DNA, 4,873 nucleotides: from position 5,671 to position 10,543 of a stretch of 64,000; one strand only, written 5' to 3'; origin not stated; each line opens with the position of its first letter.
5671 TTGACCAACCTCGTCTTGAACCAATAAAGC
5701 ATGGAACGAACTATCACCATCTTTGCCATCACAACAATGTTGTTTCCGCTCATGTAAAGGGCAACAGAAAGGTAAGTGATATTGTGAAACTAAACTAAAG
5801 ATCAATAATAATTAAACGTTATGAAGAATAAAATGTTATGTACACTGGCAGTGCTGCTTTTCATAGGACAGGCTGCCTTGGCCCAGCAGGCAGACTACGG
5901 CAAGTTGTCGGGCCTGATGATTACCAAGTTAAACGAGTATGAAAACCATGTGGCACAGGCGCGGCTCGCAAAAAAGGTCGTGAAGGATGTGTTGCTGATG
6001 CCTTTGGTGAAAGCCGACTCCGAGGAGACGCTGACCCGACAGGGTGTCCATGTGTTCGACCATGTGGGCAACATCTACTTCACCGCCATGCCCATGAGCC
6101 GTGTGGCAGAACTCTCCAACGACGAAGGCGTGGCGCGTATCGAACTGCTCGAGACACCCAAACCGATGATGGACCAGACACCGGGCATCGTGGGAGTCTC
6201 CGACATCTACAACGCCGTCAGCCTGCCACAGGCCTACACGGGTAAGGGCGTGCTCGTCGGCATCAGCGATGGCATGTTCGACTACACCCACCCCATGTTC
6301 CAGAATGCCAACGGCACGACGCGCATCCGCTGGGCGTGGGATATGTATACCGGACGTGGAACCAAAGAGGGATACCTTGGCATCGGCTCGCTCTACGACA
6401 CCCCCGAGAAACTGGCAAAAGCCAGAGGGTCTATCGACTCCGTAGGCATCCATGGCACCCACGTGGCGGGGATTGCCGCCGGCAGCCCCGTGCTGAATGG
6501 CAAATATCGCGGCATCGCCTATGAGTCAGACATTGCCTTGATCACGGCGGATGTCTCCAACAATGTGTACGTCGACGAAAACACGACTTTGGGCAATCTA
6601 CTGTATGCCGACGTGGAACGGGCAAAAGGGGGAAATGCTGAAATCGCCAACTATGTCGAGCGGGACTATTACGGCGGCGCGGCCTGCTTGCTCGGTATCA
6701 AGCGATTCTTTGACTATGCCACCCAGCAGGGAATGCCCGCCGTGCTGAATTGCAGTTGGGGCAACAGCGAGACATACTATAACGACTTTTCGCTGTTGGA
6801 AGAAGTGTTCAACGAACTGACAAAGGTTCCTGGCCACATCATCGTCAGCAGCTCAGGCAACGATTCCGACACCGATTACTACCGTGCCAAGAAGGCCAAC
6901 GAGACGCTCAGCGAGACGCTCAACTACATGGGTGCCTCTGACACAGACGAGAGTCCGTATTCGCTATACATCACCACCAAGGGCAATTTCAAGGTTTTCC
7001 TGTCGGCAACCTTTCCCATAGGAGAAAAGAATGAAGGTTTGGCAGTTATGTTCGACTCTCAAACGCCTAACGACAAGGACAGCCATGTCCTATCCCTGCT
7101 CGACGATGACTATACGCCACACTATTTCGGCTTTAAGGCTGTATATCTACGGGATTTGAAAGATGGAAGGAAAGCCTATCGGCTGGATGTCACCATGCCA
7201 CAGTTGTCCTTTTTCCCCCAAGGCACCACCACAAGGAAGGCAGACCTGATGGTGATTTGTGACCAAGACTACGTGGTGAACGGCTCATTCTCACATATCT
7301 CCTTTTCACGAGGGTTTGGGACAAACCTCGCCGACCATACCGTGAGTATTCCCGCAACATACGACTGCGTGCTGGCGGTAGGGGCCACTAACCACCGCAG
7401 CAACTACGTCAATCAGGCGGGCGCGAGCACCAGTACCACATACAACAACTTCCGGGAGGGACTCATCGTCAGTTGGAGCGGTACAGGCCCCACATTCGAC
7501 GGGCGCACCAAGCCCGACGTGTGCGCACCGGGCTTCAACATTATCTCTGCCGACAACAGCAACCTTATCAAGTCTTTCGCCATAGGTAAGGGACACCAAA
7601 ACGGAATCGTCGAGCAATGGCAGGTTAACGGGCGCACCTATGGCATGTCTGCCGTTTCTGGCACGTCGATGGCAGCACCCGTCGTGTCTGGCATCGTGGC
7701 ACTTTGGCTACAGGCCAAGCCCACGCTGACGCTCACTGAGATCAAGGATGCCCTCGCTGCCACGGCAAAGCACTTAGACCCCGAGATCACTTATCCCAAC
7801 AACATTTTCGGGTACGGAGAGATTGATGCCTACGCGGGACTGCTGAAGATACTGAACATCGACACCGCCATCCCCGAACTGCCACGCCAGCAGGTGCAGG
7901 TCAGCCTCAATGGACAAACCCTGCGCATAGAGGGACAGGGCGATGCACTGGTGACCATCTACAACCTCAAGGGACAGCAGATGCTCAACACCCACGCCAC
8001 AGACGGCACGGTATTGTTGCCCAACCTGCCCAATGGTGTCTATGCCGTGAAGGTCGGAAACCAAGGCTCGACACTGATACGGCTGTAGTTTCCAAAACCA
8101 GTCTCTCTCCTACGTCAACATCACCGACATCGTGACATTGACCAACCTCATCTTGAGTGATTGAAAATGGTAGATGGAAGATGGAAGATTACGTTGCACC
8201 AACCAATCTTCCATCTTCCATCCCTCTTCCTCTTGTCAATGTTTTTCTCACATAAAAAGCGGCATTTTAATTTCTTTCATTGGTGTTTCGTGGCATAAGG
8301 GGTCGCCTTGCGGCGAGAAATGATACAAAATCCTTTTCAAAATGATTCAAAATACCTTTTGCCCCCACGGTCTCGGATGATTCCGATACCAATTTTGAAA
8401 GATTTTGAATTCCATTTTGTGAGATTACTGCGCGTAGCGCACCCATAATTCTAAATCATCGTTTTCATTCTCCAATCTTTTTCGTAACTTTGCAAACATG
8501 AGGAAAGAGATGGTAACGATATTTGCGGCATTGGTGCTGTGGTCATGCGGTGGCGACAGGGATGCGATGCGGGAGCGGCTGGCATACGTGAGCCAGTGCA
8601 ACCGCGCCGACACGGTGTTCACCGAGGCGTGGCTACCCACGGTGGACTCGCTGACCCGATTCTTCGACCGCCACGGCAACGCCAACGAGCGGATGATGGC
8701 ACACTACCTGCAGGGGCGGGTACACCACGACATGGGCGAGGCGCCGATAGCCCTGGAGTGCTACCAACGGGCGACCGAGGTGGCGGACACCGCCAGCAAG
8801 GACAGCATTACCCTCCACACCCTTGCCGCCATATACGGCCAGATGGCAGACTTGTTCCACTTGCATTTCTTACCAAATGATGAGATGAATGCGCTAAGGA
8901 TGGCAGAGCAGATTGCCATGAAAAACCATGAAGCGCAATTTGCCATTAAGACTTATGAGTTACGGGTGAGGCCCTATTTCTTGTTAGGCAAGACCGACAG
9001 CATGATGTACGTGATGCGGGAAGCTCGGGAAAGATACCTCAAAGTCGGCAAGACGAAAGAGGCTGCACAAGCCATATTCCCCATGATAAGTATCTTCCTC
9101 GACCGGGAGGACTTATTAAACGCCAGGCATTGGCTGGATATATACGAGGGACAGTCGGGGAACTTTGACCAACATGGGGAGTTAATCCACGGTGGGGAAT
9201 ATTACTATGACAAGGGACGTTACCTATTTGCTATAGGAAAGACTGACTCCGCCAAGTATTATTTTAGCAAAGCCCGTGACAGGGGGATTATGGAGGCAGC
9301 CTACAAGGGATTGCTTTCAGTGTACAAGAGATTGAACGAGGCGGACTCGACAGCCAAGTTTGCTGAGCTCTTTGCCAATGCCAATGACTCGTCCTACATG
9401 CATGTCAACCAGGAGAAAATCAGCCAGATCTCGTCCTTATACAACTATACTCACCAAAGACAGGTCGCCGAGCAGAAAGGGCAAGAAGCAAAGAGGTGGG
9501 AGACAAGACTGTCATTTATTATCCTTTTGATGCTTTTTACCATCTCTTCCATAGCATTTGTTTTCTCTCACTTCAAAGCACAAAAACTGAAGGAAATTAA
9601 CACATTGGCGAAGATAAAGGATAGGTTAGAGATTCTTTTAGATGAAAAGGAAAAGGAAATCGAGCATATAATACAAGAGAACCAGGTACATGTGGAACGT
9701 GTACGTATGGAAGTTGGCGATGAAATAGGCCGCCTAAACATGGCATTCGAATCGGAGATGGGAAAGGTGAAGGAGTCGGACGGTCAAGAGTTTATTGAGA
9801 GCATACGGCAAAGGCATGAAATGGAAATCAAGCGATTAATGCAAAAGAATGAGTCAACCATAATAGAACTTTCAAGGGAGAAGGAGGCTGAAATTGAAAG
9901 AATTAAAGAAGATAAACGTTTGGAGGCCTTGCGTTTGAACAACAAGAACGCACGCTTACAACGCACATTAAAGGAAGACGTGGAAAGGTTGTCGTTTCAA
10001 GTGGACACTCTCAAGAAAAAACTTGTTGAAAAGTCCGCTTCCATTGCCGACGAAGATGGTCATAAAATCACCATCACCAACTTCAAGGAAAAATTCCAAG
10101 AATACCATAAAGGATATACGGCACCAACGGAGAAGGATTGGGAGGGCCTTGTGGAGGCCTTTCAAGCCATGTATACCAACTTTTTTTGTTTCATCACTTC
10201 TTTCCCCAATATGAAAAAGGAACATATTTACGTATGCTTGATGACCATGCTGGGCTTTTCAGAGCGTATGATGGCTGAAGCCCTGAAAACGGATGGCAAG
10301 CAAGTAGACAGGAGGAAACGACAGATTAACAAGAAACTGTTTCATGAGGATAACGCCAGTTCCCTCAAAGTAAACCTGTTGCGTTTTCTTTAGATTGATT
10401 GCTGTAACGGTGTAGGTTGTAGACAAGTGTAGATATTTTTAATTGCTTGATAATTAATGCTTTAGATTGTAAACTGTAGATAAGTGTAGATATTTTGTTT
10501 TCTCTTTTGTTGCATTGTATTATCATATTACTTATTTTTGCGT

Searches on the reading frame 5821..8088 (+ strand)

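Call 68: search_protein_families(library=pfam, proteins=[window:5821-8088:+], max_evalue=0.00001)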
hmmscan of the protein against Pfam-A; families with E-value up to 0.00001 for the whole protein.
window:5821-8088:+ (755 aa): 1 family
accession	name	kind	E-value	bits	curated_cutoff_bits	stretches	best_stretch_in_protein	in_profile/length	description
PF00082.27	Peptidase_S8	-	5.7e-36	124.7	21.8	2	504-666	160-288/288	Subtilase family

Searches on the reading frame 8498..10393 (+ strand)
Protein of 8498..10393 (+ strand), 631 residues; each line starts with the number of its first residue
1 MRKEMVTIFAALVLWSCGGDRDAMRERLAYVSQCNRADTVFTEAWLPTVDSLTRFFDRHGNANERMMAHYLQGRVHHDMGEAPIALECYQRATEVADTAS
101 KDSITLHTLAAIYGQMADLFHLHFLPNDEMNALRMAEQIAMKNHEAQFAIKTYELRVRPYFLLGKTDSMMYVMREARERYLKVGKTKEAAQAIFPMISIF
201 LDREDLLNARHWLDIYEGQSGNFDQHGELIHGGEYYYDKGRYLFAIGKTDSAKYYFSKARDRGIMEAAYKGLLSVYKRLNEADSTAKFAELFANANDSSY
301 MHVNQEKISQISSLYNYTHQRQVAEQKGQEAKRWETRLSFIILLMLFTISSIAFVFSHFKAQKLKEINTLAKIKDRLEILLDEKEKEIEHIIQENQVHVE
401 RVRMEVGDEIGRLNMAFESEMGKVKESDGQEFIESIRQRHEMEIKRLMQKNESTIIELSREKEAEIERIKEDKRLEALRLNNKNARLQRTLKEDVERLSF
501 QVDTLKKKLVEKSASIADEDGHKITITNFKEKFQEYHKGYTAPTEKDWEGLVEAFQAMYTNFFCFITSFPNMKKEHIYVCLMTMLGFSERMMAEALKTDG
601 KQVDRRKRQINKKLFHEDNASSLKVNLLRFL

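Call 68: search_protein_families(library=pfam, proteins=[window:8498-10393:+], max_evalue=0.00001)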
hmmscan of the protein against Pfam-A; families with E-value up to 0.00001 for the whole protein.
window:8498-10393:+ (631 aa): 1 family
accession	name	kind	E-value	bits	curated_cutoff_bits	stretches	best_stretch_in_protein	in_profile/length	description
PF13424.12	TPR_12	-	9.7e-06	26.1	30.1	0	67-118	4-60/77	Tetratricopeptide repeat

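Call 72: search_protein_families(library=pfam, proteins=[window:8498-10393:+], max_evalue=0.1)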
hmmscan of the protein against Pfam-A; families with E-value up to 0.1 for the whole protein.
window:8498-10393:+ (631 aa): 10 families
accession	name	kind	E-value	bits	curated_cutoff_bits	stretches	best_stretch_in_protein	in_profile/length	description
PF13424.12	TPR_12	-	9.7e-06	26.1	30.1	1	67-118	4-60/77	Tetratricopeptide repeat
PF07719.23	TPR_2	-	1.9e-05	24.9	27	1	68-96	3-31/34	Tetratricopeptide repeat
PF00515.34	TPR_1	-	0.00025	21.2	27.8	1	68-95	3-30/34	Tetratricopeptide repeat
PF17874.7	TPR_MalT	-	0.0019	18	45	1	51-215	65-227/336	MalT-like TPR region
PF21007.2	FBF1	-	0.0089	15.1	45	1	370-428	74-132/524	Fas-binding factor 1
PF23300.3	HEAT_Nup120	-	0.0099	16.2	29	0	66-102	26-65/170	Nucleoporin Nup120, HEAT repeats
PF13181.12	TPR_8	-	0.014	15.9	25.7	0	234-259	2-27/34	Tetratricopeptide repeat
PF06837.17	Fijivirus_P9-2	-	0.034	14.3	27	1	339-401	89-151/178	Fijivirus P9-2 protein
PF12862.13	ANAPC5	-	0.036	14.6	23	0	47-110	16-81/91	Anaphase-promoting complex subunit 5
PF11161.13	DUF2944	-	0.058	13.7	32.2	0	386-468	95-176/185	Protein of unknown function (DUF2946)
